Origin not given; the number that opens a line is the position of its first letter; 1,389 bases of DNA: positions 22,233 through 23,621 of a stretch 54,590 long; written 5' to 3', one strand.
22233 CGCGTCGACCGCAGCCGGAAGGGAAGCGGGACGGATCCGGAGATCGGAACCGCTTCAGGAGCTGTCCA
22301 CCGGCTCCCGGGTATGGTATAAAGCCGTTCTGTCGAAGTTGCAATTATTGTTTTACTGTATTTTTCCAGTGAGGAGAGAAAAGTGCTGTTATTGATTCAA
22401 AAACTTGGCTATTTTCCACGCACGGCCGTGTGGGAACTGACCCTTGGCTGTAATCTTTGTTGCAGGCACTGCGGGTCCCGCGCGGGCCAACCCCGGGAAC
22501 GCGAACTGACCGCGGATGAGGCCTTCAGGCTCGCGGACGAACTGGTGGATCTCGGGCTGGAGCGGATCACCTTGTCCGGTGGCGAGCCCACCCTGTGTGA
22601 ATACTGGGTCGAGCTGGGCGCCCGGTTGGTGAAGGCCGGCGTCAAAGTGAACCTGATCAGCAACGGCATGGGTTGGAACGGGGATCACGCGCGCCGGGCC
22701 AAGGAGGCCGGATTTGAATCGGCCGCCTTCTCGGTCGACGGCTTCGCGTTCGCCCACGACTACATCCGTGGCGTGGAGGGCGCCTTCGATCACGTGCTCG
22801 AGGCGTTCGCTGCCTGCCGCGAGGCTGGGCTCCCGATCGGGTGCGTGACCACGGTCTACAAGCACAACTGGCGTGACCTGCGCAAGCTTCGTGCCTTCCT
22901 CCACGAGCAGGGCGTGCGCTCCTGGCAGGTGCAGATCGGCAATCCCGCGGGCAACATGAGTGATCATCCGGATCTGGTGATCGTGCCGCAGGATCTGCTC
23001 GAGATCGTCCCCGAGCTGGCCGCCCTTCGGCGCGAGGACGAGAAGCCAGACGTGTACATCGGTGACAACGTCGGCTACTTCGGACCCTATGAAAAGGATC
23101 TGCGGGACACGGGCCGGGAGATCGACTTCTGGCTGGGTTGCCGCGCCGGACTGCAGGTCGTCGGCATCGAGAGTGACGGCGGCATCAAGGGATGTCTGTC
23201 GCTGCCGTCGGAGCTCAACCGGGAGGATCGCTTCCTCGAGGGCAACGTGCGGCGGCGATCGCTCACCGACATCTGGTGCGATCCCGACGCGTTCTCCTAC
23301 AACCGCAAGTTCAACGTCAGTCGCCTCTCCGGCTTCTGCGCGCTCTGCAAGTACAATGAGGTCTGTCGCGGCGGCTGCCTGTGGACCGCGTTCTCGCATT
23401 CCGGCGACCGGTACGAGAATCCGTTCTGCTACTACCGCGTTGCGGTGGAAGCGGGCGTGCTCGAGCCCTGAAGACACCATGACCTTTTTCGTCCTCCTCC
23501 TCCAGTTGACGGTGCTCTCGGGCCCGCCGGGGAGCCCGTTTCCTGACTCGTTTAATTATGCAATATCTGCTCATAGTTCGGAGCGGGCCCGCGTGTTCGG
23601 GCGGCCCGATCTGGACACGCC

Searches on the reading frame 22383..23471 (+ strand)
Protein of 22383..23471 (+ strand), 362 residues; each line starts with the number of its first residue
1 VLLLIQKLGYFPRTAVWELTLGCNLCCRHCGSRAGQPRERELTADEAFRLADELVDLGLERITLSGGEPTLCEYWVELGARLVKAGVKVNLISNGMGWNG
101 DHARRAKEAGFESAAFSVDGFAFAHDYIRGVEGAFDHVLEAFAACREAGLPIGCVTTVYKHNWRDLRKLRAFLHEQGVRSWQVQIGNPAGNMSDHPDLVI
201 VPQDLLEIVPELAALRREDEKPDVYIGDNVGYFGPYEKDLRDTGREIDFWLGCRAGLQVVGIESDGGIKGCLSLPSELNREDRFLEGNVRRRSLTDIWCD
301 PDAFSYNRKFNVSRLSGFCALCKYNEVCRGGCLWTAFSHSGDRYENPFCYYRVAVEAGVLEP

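Call 7: search_protein_families(library=pfam, proteins=[window:22383-23471:+], max_evalue=0.001)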
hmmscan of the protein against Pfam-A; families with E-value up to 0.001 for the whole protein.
window:22383-23471:+ (362 aa): 3 families
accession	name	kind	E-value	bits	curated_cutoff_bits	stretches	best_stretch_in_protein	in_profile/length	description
PF04055.27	Radical_SAM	-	4e-25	89.4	29.5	1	18-172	2-165/166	Radical SAM superfamily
PF13186.11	SPASM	-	9.4e-06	26.3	21.5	1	253-322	1-66/67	Iron-sulfur cluster-binding domain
PF13353.11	Fer4_12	-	3.4e-05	24.6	22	1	15-108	9-99/137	4Fe-4S single cluster domain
